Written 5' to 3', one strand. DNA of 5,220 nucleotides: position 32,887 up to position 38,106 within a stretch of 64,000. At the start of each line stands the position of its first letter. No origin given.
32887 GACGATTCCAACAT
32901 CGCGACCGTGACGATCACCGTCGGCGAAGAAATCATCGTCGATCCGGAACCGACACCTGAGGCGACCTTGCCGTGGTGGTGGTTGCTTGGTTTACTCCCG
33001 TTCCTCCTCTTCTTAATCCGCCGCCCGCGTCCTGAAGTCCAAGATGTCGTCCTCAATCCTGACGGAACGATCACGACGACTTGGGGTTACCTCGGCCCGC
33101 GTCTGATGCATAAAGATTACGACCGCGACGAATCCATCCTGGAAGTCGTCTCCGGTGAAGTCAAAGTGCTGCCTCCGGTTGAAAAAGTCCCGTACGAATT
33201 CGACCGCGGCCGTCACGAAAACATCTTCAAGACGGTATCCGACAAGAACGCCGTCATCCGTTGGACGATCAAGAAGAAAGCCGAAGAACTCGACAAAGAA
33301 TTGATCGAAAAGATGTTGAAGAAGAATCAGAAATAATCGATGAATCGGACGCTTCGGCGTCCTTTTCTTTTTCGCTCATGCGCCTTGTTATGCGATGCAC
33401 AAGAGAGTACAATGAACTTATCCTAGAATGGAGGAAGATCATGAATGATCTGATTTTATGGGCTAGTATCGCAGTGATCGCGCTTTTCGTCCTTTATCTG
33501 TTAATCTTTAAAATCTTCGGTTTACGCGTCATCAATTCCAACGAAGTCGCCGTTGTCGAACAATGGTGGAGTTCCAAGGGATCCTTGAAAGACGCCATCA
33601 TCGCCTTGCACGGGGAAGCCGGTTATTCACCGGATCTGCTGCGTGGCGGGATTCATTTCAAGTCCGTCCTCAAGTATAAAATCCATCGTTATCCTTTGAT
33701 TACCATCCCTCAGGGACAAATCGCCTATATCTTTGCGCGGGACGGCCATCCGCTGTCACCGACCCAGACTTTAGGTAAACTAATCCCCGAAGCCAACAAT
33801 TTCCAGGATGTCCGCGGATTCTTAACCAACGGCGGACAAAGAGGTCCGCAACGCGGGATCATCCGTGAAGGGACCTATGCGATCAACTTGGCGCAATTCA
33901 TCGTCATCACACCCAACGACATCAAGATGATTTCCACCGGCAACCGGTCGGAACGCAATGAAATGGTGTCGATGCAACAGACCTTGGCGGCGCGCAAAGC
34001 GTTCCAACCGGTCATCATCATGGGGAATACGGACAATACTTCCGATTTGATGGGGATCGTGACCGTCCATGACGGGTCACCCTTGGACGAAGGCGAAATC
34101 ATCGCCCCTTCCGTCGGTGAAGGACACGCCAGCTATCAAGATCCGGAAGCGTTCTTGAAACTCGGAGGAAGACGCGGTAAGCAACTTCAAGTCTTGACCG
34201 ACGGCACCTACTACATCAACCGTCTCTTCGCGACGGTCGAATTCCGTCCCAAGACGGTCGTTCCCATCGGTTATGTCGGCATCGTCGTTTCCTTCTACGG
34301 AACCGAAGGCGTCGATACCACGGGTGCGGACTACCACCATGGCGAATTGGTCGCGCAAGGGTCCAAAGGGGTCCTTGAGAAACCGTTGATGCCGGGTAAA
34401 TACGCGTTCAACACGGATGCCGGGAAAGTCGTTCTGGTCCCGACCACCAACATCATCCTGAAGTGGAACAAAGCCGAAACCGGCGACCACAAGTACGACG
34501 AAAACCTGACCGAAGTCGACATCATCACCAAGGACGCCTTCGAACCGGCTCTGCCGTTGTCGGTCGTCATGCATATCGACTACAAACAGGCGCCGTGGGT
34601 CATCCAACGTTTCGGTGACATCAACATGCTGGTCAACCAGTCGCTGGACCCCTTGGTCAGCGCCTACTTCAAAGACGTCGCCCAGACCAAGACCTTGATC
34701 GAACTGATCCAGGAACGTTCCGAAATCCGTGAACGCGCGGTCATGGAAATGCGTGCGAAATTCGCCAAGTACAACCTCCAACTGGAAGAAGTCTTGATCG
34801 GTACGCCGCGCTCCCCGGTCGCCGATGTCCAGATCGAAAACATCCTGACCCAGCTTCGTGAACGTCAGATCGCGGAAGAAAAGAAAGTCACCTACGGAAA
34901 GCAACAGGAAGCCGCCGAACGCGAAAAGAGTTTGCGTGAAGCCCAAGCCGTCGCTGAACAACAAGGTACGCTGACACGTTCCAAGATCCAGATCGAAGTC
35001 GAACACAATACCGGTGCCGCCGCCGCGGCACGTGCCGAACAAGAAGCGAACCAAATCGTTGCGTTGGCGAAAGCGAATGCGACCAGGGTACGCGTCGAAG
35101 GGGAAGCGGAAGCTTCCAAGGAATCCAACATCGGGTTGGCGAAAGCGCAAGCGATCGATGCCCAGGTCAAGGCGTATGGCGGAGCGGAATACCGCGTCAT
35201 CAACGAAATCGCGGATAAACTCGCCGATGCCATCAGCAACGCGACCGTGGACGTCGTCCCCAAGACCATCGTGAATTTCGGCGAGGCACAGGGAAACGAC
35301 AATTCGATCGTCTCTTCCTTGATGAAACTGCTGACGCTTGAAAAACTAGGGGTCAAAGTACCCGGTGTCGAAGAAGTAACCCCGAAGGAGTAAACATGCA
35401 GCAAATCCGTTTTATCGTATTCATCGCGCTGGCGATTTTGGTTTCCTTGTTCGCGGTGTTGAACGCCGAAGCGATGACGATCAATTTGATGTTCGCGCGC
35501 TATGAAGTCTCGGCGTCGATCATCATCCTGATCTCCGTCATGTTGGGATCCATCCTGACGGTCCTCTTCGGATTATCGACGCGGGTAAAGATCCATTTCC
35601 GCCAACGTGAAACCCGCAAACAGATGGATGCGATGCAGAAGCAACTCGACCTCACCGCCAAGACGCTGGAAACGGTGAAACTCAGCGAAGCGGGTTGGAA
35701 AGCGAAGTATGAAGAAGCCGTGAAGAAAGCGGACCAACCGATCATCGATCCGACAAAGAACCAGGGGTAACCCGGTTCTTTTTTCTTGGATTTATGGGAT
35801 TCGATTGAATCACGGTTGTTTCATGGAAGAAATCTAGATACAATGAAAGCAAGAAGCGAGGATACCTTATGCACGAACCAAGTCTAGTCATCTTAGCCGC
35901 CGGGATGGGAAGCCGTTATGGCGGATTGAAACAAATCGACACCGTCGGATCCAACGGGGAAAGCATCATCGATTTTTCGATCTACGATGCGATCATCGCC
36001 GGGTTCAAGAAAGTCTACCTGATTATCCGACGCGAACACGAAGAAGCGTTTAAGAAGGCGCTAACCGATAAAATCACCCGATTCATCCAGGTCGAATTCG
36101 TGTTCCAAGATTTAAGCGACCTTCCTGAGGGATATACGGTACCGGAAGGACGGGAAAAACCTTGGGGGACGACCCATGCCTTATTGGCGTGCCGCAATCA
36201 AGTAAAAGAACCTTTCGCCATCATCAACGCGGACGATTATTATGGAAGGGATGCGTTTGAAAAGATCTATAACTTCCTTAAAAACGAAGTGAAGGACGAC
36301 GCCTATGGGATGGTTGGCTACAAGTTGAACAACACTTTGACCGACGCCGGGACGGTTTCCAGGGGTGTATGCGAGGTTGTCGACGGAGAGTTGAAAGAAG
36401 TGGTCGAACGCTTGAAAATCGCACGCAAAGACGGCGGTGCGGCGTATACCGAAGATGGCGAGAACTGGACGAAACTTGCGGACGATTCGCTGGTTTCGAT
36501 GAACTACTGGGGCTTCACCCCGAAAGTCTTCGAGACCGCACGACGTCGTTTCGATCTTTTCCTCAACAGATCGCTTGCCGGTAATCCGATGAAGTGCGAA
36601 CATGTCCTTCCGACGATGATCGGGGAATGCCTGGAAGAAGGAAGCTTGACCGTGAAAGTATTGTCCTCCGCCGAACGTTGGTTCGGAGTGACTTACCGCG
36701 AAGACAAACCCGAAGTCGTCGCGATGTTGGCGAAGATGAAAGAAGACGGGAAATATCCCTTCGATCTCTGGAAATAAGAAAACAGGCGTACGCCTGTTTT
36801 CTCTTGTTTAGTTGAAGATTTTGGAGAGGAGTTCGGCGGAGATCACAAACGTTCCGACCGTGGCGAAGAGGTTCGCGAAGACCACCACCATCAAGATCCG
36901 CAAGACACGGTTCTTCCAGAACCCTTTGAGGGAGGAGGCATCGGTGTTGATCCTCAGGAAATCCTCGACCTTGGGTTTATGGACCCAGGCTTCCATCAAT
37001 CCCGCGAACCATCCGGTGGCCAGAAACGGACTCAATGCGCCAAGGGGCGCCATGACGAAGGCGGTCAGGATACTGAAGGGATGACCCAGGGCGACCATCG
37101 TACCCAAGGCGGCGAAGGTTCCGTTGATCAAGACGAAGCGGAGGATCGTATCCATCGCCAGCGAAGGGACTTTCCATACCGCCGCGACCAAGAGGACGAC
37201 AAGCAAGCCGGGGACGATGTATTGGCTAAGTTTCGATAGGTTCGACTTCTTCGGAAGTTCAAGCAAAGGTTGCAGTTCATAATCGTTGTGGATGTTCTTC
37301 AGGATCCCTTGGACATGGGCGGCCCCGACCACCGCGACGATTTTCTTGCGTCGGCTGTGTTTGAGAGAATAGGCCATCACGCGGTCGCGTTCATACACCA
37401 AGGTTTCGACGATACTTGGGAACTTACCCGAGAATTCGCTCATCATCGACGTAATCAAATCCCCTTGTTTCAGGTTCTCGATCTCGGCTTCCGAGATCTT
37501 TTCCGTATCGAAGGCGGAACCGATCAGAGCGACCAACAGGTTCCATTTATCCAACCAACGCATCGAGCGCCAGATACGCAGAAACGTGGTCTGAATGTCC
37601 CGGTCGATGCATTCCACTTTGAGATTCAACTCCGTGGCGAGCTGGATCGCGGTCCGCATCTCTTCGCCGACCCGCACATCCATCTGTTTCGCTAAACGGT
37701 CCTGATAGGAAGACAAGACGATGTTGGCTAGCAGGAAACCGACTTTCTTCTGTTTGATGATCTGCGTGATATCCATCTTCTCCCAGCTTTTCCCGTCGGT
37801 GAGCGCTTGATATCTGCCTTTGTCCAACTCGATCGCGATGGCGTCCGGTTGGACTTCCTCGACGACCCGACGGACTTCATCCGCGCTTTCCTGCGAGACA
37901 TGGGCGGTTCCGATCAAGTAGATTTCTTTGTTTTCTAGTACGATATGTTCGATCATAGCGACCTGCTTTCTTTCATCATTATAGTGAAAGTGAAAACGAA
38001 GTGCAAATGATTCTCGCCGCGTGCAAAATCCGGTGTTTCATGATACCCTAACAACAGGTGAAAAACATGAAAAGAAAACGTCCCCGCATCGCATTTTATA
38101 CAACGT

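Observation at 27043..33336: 2097-aa vWA plus 16 cadherin/VCBS-like repeat adhesin anchored by a C-terminal TM and a conserved cytoplasmic tail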

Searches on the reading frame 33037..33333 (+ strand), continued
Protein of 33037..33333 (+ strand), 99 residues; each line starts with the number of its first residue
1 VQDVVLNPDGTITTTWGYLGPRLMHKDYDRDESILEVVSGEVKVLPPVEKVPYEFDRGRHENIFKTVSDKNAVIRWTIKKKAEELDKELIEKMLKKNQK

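Call 86: find_encoding_contigs(protein=P0037, flank=8000, max_places=3)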
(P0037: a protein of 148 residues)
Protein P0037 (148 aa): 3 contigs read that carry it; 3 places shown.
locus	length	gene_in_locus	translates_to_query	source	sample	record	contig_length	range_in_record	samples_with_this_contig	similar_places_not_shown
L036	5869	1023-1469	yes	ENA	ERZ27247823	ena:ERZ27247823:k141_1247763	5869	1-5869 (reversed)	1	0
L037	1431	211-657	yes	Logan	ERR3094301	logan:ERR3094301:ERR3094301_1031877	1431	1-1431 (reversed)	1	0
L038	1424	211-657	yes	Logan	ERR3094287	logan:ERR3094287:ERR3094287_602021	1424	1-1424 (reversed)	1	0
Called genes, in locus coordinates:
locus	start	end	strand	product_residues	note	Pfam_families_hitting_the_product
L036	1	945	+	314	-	?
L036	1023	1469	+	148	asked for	-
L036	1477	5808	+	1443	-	PF00092:VWA, PF13519:VWA_2, PF21426:GBS104-like_Ig, PF18998:Flg_new_2, PF06458:MucBP (faint), PF18998:Flg_new_2 (weak), PF18998:Flg_new_2 (weak), PF09479:Flg_new (weak), +1 more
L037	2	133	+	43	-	?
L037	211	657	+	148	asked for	-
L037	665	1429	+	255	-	?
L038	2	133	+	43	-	?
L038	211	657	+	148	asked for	-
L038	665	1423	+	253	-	?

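Call 87: find_encoding_contigs(protein=P0031, flank=8000, max_places=3)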
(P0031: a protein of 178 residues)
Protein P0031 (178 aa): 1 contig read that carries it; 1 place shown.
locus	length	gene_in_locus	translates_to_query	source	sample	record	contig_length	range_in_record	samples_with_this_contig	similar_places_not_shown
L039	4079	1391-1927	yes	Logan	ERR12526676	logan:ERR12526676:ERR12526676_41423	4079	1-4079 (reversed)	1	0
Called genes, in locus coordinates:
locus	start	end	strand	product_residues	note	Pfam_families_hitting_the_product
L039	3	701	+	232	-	?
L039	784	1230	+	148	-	PF09424:YqeY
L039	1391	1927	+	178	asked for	-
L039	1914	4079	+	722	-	?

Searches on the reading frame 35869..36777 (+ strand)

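Call 8: search_protein_families(library=pfam, proteins=[window:35869-36777:+], max_evalue=0.1)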
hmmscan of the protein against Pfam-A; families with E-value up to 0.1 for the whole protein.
window:35869-36777:+ (302 aa): 2 families
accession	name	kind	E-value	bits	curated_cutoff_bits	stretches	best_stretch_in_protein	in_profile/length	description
PF00483.29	NTP_transferase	-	4.5e-07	30.1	21.2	1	7-182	3-164/245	Nucleotidyl transferase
PF12804.13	NTP_transf_3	-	0.00043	20.9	27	1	7-61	2-55/160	MobA-like NTP transferase domain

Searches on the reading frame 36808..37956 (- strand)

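Call 8: search_protein_families(library=pfam, proteins=[window:36808-37956:-], max_evalue=0.1)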
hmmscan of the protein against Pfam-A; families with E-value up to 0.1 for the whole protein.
window:36808-37956:- (382 aa): 2 families
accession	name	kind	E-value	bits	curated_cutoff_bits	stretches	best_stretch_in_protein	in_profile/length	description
PF01963.22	TraB_PrgY_gumN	-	2.3e-34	119.9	26.8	1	8-218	8-247/263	TraB/PrgY/gumN family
PF10842.14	DUF2642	-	0.045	14.1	22.7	0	14-45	17-48/64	Protein of unknown function (DUF2642)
